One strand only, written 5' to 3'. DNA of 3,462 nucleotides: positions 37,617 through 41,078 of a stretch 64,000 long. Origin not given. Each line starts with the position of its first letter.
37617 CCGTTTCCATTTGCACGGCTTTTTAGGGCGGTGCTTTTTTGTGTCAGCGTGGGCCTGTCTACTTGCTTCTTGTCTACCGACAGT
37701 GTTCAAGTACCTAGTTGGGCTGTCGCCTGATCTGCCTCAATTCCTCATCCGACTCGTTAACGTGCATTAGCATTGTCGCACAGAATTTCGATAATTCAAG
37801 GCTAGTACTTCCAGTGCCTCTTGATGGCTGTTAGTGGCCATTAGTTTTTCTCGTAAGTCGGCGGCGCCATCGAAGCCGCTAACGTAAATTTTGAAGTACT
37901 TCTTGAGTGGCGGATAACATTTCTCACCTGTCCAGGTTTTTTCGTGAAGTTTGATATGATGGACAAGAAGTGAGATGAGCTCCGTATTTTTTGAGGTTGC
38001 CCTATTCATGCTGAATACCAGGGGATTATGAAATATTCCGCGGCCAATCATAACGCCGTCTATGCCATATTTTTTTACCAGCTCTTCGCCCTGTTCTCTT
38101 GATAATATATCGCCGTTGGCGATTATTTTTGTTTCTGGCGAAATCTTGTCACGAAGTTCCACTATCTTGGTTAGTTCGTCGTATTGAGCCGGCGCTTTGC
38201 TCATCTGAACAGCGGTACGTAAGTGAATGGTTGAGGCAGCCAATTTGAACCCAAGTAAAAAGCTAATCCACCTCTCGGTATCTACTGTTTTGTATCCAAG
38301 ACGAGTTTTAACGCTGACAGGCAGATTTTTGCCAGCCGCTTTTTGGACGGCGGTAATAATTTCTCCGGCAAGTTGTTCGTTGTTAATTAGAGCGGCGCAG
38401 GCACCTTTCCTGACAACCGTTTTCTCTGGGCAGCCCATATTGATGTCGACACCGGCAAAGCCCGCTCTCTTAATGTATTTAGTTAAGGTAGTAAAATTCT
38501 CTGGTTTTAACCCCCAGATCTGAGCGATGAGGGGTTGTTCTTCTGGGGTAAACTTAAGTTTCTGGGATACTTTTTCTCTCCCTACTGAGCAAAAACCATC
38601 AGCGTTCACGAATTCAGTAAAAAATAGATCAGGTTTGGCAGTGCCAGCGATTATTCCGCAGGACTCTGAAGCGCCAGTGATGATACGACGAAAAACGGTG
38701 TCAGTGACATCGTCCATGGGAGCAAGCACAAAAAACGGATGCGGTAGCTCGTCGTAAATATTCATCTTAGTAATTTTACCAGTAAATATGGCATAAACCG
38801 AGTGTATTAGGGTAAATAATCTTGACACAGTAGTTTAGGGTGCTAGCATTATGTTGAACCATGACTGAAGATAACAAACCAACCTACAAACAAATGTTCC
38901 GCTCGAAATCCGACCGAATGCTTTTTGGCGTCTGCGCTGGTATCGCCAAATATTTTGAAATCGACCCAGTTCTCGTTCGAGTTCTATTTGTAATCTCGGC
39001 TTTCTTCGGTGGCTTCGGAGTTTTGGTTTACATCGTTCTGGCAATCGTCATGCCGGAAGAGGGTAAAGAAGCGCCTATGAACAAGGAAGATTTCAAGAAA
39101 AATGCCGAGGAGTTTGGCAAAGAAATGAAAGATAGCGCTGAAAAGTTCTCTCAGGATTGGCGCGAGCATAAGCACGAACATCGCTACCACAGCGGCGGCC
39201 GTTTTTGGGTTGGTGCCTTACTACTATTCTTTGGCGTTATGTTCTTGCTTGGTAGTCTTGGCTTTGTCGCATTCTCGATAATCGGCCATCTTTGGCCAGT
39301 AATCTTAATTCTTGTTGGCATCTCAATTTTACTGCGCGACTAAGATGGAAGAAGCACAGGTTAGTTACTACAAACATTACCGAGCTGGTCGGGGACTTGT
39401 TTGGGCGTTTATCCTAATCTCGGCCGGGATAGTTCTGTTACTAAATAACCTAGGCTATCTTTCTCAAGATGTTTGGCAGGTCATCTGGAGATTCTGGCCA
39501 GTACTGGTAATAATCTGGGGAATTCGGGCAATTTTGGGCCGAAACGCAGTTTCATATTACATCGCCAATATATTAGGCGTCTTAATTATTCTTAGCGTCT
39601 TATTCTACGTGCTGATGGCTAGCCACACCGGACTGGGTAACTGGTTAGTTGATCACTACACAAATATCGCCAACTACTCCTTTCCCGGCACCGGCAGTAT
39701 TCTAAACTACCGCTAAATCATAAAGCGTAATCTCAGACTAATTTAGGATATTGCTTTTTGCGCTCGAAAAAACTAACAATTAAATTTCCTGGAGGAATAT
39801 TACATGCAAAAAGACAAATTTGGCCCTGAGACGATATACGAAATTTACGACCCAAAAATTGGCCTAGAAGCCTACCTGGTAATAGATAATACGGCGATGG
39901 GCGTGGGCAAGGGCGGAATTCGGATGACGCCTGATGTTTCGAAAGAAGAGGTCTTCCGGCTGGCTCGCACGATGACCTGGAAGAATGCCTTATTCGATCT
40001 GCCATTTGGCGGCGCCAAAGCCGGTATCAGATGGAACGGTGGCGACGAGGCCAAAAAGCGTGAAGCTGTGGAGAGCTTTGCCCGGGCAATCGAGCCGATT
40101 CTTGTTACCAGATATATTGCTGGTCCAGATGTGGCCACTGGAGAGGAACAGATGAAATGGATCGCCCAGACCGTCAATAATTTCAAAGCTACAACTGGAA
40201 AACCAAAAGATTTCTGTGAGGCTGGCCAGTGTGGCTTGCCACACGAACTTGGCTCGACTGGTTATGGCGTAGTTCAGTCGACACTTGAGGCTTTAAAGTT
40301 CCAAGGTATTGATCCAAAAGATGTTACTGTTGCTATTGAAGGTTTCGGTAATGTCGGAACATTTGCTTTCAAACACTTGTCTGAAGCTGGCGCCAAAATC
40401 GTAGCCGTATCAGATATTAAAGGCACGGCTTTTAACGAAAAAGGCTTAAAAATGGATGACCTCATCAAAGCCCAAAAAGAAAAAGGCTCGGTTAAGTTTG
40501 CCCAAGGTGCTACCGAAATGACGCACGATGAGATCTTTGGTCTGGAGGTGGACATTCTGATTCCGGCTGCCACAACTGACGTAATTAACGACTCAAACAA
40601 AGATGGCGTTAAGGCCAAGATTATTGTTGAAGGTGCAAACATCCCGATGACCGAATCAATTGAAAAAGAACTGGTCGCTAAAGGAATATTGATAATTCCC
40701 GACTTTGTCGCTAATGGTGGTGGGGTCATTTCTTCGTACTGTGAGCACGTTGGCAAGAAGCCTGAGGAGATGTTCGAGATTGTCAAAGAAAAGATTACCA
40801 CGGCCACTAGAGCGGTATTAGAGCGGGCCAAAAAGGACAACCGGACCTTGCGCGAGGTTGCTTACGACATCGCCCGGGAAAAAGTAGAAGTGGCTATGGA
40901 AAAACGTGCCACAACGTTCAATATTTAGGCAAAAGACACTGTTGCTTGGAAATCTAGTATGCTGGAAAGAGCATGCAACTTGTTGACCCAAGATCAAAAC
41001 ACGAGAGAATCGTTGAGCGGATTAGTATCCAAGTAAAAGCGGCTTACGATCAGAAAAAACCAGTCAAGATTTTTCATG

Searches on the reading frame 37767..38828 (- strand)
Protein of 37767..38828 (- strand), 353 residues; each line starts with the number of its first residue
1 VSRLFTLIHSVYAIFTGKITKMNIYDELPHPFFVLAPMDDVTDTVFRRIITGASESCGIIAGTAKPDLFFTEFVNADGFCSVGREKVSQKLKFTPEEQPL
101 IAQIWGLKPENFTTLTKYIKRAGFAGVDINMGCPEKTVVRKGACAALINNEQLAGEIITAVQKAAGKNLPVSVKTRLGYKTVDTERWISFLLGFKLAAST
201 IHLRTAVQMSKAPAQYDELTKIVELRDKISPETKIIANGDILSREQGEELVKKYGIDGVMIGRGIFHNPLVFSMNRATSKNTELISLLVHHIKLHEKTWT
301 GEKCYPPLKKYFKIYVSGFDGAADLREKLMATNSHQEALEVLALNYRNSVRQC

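Call 66: search_protein_families(library=pfam, proteins=[window:37767-38828:-], max_evalue=0.001)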
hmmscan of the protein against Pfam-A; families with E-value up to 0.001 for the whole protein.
window:37767-38828:- (353 aa): 1 family
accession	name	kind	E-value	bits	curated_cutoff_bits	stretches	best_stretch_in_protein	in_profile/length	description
PF01207.24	Dus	-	3.8e-50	171.2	20.4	1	35-343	2-303/311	Dihydrouridine synthase (Dus)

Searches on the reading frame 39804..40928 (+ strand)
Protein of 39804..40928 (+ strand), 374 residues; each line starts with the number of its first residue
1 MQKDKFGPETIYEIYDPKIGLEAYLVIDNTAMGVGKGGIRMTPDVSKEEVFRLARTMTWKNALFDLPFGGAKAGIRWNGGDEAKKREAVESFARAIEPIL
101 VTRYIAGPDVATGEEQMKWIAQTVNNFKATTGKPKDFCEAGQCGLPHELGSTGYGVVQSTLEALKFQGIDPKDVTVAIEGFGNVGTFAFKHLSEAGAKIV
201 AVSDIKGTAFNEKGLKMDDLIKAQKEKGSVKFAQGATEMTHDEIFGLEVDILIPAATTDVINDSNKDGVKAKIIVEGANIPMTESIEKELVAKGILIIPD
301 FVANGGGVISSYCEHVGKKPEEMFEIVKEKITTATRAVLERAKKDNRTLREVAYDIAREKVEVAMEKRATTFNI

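Call 66: search_protein_families(library=pfam, proteins=[window:39804-40928:+], max_evalue=0.001)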
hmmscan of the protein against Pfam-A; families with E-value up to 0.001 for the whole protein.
window:39804-40928:+ (374 aa): 3 families
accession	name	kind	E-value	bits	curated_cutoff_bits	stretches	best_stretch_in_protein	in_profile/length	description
PF00208.27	ELFV_dehydrog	-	1.8e-54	185.4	23.4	1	147-368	5-240/241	Glutamate/Leucine/Phenylalanine/Valine dehydrogenase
PF02812.23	ELFV_dehydrog_N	-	1e-25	90.4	25.3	1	21-125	21-128/129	Glu/Leu/Phe/Val dehydrogenase, dimerisation domain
PF05088.18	Bac_GDH_CD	-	2.3e-05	23.6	22.8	1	265-314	398-447/497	Bacterial NAD-glutamate dehydrogenase, catalytic domain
